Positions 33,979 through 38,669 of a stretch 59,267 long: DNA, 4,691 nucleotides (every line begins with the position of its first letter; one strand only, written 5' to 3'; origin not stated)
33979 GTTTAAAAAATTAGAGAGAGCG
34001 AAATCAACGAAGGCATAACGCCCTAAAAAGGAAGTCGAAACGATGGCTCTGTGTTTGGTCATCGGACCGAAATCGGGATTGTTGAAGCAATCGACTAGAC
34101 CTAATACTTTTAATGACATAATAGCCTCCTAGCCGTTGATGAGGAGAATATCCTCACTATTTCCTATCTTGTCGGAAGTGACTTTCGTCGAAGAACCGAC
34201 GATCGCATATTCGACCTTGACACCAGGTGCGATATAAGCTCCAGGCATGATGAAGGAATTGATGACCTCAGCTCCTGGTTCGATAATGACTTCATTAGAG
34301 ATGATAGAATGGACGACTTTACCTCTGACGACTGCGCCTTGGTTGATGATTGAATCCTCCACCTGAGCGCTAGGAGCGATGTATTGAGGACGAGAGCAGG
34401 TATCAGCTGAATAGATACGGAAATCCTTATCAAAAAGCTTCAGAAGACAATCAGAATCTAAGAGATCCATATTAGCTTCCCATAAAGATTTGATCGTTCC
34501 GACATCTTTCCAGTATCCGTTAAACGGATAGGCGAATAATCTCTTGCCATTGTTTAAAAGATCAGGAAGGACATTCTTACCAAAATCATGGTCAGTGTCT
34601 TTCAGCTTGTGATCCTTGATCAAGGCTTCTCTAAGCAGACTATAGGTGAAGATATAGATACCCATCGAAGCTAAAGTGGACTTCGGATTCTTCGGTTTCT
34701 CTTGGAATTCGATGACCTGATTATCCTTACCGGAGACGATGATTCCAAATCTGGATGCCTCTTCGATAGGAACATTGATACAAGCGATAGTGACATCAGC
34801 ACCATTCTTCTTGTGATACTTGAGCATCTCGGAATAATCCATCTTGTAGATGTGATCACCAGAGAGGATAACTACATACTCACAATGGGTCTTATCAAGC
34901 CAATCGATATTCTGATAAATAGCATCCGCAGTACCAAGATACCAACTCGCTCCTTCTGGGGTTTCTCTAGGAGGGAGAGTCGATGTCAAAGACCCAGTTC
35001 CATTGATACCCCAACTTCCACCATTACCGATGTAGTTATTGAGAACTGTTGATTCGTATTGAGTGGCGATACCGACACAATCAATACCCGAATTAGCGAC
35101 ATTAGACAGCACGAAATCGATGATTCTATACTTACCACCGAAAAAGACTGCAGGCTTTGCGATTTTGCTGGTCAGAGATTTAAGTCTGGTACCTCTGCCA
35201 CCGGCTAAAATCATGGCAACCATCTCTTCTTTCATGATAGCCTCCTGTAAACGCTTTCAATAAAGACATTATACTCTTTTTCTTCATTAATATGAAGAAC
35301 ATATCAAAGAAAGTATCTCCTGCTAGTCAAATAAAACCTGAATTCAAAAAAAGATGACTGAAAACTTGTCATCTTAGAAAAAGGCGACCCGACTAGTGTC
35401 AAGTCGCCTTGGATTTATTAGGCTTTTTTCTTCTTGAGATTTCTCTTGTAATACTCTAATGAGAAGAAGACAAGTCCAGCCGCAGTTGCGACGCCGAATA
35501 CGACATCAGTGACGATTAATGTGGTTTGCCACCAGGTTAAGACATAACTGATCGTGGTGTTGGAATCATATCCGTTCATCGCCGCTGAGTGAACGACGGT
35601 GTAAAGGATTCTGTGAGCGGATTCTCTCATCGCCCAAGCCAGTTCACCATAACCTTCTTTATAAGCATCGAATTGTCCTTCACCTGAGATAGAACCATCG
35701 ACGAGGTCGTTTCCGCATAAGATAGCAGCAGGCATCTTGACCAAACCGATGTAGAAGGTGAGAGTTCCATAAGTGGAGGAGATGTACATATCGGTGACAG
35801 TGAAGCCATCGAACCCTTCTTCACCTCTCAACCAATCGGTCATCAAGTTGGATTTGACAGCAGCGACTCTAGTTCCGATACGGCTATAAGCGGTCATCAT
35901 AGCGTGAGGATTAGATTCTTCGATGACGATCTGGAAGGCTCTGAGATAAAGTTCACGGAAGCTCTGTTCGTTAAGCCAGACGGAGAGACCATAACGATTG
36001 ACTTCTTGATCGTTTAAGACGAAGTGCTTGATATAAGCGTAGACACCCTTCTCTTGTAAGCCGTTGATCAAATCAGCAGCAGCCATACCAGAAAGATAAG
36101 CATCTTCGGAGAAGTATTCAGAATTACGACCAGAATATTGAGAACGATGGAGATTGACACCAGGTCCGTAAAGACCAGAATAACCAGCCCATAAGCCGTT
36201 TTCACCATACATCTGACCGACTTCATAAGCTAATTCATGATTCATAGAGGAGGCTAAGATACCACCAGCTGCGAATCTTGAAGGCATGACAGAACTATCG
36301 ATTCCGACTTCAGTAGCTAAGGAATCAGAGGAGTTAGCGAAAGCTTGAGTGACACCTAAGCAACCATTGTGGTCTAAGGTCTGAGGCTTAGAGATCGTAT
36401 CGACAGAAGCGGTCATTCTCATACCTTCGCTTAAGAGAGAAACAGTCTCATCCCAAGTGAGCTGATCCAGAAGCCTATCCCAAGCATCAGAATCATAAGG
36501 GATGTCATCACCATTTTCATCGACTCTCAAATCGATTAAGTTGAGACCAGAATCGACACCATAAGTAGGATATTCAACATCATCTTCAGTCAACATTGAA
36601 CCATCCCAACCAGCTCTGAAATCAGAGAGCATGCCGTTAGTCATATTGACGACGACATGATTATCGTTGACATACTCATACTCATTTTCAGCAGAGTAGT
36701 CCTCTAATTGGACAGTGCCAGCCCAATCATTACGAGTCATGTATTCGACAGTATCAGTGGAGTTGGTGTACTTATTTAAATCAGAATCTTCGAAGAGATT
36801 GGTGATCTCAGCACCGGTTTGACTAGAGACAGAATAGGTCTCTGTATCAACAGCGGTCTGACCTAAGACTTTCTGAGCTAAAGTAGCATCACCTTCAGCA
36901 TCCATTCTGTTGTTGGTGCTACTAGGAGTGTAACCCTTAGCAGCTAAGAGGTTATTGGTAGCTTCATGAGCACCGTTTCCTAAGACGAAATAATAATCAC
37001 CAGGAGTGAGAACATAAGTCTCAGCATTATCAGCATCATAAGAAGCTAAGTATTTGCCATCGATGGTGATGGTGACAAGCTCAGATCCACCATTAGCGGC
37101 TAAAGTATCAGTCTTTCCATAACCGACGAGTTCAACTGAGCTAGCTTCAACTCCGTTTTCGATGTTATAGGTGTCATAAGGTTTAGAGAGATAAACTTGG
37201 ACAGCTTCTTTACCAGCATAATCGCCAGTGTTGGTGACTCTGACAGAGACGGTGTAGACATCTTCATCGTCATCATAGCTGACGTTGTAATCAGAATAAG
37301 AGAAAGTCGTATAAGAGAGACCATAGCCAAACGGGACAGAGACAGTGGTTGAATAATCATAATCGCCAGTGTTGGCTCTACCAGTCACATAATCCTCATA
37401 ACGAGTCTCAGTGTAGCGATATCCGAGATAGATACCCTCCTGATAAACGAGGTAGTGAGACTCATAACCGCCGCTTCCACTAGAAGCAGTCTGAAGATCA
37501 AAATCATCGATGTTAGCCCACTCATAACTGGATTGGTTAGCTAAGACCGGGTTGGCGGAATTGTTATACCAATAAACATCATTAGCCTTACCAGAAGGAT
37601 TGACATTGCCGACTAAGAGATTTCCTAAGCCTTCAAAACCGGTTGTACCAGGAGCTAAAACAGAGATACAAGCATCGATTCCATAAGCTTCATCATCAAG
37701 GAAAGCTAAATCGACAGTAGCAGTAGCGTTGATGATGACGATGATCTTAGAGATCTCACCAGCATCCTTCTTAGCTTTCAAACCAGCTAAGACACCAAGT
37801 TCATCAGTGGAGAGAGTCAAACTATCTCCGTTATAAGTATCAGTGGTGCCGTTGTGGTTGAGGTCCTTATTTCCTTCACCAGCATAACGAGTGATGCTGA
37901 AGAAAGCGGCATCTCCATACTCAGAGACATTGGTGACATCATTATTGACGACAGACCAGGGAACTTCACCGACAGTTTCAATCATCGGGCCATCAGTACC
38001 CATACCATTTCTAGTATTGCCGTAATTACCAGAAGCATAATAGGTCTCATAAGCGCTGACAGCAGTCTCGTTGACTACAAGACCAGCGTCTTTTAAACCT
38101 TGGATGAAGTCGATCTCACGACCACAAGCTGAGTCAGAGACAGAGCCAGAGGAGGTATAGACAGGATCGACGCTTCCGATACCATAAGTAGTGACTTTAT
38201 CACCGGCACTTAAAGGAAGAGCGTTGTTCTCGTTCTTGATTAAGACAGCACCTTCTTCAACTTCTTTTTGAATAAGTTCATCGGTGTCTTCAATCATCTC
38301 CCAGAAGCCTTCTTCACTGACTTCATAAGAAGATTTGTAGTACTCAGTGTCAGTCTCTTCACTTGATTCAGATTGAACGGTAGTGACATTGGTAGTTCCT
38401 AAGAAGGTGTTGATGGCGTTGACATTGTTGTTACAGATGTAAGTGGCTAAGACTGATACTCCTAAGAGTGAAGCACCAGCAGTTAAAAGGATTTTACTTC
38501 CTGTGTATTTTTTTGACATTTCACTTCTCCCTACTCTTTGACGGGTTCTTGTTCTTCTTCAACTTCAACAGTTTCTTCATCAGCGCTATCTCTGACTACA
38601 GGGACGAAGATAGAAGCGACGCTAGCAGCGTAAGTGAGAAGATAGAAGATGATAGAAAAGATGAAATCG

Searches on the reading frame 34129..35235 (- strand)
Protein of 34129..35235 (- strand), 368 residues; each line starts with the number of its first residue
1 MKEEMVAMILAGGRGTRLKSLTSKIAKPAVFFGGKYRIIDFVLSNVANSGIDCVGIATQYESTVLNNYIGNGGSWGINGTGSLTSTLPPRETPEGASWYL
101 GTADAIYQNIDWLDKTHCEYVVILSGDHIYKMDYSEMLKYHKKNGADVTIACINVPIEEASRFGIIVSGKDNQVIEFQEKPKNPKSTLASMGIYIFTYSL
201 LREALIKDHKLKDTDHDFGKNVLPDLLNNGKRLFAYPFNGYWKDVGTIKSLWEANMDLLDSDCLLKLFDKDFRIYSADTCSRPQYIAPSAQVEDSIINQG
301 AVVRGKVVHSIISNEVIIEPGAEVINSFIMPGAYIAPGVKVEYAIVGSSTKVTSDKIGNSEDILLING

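Call 82: search_protein_families(library=pfam, proteins=[window:34129-35235:-], max_evalue=0.00001)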
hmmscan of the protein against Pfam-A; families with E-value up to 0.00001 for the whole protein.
window:34129-35235:- (368 aa): 3 families
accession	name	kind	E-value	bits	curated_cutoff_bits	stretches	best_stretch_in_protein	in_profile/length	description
PF00483.29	NTP_transferase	-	1.9e-69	234.4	21.2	1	7-260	2-244/245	Nucleotidyl transferase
PF24894.1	Hexapep_GlmU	-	2.7e-08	34.3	23.3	1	290-355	14-80/104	GlmU-like, C-terminal hexapeptide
PF25084.1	LbH_EIF2B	-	9.6e-06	26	54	0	292-355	18-84/105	EIF2B subunit epsilon LbH domain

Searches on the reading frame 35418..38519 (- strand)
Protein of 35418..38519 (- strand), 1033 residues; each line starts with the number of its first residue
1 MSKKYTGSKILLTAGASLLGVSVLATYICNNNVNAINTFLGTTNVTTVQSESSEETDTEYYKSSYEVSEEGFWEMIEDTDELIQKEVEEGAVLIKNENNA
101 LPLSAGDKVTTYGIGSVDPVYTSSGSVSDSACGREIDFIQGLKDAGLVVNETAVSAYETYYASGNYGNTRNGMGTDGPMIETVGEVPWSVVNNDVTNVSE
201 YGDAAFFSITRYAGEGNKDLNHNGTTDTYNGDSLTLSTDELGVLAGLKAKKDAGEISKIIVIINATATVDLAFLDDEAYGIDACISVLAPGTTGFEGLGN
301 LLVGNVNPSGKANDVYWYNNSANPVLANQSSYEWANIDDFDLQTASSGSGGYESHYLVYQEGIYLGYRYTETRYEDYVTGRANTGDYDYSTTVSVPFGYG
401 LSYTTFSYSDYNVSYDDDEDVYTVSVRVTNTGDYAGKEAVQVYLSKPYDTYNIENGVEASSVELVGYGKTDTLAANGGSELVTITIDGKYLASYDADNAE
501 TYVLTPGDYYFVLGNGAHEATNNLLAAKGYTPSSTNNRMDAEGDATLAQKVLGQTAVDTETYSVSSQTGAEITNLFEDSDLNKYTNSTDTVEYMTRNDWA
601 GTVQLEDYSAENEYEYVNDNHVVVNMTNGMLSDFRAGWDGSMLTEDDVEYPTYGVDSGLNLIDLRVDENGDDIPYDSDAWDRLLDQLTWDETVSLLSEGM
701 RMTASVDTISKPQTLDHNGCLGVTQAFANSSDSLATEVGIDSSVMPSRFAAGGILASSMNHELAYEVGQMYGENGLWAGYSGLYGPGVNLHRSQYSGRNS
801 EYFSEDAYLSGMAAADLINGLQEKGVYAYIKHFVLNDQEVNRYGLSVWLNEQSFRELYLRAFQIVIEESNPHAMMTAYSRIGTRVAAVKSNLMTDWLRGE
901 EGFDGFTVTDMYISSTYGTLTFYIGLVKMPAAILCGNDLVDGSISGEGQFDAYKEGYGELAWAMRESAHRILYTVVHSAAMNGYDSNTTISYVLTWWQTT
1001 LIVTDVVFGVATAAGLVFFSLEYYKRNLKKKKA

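Call 27: search_protein_families(library=pfam, proteins=[window:35418-38519:-], max_evalue=0.00001)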
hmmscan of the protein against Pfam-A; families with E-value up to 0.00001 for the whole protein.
window:35418-38519:- (1033 aa): 3 families
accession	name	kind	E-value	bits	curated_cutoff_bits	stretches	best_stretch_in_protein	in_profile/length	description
PF00933.27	Glyco_hydro_3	-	1.3e-21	77.8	27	1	754-912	90-253/316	Glycosyl hydrolase family 3 N terminal domain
PF01915.27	Glyco_hydro_3_C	-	9.2e-13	49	31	1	92-367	2-200/200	Glycosyl hydrolase family 3 C-terminal domain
PF14310.12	Fn3-like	-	1.8e-07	31.6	25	1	438-515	1-69/71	Fibronectin type III-like domain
